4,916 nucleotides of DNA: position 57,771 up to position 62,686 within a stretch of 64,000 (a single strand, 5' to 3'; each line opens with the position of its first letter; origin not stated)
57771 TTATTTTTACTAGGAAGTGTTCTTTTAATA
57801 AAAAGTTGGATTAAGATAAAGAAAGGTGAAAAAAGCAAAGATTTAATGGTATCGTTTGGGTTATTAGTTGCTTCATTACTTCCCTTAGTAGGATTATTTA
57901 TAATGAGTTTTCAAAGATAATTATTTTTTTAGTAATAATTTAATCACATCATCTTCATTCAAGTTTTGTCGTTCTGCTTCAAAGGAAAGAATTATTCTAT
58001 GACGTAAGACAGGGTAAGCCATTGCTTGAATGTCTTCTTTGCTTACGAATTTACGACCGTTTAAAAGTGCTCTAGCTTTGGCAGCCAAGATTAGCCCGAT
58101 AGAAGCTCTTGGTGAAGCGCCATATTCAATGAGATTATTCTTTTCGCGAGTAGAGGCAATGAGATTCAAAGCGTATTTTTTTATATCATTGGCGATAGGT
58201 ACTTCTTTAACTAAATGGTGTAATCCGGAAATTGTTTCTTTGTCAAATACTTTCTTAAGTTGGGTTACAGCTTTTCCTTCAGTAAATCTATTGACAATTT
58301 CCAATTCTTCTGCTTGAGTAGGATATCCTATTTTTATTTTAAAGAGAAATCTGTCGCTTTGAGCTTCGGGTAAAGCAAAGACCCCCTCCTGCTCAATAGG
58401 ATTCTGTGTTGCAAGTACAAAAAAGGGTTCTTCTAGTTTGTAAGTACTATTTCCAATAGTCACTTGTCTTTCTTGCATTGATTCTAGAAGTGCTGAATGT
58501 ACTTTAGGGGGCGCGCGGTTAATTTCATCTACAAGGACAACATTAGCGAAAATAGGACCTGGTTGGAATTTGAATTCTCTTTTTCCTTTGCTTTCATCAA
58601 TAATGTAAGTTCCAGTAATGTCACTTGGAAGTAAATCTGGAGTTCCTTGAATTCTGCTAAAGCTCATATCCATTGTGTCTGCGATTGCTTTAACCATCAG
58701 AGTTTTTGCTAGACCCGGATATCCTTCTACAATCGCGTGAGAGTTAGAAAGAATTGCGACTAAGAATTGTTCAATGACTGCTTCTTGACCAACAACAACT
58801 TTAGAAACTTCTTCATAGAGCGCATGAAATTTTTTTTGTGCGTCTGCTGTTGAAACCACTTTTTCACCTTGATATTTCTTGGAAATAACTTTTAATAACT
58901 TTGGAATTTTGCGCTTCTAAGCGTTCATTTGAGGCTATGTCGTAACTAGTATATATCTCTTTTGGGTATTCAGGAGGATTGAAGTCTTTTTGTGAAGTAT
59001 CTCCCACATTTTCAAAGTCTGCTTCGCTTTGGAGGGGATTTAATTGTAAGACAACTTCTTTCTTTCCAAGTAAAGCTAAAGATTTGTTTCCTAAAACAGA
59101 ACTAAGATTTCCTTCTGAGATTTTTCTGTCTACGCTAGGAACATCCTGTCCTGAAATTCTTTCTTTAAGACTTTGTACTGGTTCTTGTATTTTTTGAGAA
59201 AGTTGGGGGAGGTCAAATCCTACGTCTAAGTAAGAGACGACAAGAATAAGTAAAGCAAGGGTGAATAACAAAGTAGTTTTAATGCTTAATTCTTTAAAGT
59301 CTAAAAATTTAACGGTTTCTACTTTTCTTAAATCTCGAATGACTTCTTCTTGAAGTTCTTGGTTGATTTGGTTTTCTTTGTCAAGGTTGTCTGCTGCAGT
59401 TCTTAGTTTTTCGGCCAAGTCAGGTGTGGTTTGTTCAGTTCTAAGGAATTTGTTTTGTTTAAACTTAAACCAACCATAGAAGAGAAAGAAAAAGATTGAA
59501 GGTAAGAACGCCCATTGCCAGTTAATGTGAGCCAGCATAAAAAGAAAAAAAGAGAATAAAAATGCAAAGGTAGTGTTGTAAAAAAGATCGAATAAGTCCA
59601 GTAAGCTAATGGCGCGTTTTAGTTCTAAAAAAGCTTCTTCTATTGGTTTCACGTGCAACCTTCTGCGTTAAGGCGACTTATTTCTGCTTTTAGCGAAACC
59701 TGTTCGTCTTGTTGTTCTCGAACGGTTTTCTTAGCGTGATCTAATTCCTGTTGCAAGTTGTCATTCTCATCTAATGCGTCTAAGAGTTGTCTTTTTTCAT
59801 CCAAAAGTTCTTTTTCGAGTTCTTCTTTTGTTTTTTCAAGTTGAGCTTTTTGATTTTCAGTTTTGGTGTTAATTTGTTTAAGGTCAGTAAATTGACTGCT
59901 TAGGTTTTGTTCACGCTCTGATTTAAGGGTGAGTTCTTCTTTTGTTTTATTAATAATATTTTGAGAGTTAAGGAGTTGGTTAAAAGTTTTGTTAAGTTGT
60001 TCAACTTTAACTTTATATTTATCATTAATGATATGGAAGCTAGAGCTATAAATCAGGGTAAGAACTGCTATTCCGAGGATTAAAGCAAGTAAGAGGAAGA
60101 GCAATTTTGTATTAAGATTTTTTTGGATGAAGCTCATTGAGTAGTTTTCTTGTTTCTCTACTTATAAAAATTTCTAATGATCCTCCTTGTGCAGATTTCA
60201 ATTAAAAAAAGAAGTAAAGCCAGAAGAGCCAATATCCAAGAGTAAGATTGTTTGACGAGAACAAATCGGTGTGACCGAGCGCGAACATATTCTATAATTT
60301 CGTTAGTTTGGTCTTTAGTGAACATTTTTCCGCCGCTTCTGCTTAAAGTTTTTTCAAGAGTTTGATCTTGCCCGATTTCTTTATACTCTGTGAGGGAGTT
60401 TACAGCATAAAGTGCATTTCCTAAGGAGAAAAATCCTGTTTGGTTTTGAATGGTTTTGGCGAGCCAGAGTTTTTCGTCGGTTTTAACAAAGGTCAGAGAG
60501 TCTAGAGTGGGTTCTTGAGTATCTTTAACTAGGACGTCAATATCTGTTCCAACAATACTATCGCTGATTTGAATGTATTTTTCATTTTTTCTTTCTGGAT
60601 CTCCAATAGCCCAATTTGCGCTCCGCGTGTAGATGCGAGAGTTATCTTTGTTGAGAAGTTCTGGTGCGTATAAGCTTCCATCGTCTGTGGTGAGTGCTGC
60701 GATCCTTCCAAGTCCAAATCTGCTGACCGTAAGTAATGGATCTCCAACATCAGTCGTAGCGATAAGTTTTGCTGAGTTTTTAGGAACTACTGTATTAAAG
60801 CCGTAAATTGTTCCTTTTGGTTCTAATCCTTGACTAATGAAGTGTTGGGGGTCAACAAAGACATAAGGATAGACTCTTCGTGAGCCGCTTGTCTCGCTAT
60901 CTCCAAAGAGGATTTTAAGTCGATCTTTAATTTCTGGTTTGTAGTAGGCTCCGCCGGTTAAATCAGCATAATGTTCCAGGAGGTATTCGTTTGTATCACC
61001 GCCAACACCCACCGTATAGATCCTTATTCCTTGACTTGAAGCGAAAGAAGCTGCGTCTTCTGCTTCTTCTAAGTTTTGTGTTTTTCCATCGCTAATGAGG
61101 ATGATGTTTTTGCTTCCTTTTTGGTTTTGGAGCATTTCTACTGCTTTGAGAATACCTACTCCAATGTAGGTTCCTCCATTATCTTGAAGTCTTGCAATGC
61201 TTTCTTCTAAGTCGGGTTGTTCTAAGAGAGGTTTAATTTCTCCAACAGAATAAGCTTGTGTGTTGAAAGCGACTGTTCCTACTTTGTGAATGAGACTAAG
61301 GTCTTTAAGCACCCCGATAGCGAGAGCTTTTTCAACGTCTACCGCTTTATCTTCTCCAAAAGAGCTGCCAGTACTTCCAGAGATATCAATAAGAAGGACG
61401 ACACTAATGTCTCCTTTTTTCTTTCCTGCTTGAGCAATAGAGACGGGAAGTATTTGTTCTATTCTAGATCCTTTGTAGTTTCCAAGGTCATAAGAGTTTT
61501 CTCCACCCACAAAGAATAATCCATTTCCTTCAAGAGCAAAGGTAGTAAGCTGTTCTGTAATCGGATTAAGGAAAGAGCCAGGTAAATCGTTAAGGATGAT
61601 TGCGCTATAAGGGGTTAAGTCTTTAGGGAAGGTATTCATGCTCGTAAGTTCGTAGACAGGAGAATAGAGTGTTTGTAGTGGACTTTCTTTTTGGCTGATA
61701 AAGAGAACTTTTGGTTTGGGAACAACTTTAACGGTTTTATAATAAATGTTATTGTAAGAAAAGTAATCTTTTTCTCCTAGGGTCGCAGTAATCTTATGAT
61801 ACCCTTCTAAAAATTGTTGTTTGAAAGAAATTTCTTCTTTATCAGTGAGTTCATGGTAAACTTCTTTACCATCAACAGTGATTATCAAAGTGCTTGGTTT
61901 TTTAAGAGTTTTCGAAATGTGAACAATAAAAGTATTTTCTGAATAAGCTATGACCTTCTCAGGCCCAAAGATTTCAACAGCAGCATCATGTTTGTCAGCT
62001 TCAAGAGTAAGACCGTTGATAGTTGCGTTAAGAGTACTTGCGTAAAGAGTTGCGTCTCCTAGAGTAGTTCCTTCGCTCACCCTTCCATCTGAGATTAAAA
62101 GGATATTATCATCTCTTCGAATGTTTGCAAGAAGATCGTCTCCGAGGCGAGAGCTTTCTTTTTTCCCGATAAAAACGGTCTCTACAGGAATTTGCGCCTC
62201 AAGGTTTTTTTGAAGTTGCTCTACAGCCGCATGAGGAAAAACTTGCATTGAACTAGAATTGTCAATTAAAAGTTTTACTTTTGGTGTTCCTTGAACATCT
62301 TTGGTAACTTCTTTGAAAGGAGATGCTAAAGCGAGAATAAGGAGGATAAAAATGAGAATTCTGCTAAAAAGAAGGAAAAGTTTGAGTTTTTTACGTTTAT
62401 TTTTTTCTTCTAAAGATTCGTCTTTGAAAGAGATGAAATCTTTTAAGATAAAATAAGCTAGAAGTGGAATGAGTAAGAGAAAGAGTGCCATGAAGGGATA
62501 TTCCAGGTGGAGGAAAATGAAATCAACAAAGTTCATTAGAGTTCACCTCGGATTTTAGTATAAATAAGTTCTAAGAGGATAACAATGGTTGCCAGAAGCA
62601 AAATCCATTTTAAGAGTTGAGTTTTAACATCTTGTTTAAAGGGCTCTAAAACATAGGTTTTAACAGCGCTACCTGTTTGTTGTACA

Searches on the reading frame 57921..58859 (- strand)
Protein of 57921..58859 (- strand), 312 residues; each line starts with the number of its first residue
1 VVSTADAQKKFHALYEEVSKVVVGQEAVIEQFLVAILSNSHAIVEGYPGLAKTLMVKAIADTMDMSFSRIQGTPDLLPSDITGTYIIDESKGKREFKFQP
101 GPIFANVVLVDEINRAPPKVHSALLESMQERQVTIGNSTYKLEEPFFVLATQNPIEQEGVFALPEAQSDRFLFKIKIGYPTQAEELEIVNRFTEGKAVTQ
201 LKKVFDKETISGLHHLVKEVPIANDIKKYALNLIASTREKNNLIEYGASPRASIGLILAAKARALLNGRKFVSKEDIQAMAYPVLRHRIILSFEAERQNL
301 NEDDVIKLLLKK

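Call 22: search_protein_families(library=ncbifam, proteins=[window:57921-58859:-], max_evalue=0.001)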
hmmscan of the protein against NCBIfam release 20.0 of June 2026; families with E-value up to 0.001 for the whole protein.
window:57921-58859:- (312 aa): 9 families
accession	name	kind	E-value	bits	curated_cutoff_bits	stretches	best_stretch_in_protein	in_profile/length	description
TIGR02031.1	BchD-ChlD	equivalog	6.3e-14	51.6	499.55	1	45-298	22-280/608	magnesium chelatase ATPase subunit D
TIGR02442.1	Cob-chelat-sub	hypoth_equivalog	7.8e-10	37.8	779.45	1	97-292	117-313/641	putative cobaltochelatase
NF047784.1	MadB_ATPase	equivalog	8.1e-08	31.8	475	1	106-193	140-222/298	MadB family AAA-type ATPase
TIGR02640.1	gas_vesic_GvpN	equivalog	1e-06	28.5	266.8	1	109-195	110-200/262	gas vesicle protein GvpN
NF000868.0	PRK00080.1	equivalog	3.4e-05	22.9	282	1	19-191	24-191/330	Holliday junction branch migration DNA helicase RuvB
TIGR00635.1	ruvB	equivalog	6.4e-05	22.1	299.05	1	39-193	30-172/305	Holliday junction branch migration DNA helicase RuvB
TIGR02030.1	BchI-ChlI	equivalog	0.00012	21.4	466.95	1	83-289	107-314/337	magnesium chelatase ATPase subunit I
NF010054.0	PRK13531.1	equivalog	0.00015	21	681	1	10-175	10-175/498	ATPase RavA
TIGR00764.1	lon_rel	equivalog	0.00029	19.6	516.6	0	21-63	19-61/608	ATP-dependent protease LonB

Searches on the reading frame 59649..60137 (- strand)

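Call 36: search_protein_families(library=pfam, proteins=[window:59649-60137:-], max_evalue=0.001)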
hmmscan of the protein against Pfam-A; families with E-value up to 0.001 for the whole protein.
window:59649-60137:- (162 aa): 1 family
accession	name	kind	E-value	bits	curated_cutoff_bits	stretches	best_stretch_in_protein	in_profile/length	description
PF01576.24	Myosin_tail_1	-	0.00092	17.6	38.1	0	33-158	346-468/1081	Myosin tail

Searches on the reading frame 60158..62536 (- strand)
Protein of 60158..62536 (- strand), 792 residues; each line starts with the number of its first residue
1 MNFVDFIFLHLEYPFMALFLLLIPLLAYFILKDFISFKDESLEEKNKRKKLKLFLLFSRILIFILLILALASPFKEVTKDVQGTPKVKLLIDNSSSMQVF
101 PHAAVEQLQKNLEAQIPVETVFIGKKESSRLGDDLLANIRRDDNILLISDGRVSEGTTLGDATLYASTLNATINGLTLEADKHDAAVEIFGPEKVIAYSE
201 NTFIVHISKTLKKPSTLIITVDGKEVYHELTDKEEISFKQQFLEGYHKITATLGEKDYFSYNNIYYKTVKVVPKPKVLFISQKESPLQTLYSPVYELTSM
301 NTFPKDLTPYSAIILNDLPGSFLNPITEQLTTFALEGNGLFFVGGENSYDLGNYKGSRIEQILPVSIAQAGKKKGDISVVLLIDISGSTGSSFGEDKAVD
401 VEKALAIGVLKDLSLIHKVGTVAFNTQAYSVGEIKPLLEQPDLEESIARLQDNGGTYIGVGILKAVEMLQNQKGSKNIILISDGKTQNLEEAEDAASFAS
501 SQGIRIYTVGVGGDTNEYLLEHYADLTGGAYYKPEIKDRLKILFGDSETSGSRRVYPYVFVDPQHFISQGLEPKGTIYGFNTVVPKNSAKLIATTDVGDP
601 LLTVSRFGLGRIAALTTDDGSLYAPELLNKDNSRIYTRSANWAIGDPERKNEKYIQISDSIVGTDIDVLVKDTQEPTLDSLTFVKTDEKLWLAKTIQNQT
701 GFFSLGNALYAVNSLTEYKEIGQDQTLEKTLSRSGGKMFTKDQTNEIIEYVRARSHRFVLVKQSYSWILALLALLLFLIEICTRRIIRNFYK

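Call 21: search_protein_families(library=pfam, proteins=[window:60158-62536:-], max_evalue=0.001)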
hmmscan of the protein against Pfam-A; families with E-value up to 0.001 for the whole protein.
window:60158-62536:- (792 aa): 6 families
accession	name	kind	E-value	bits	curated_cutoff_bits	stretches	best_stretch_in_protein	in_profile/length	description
PF00092.34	VWA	-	3.3e-14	53.9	23.8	1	379-524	2-151/174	von Willebrand factor type A domain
PF13519.12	VWA_2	-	3e-10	41.1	27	1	379-485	1-107/107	von Willebrand factor type A domain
PF07090.17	GATase1_like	-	3.6e-06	27.2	27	1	560-624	158-224/247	Putative glutamine amidotransferase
PF05762.20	VWA_CoxE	-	1.8e-05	24.7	26.4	1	370-507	49-183/222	VWA domain containing CoxE-like protein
PF13768.12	VWA_3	-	8.8e-05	23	27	1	379-532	3-154/155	von Willebrand factor type A domain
PF07002.22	Copine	-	0.00082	19.3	27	0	414-514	46-148/218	Copine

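Call 91: find_encoding_contigs(protein=window:60158-62536:-, flank=10000, max_places=3)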
Protein window:60158-62536:- (792 aa): no gene with exactly this product is on record in the collection.
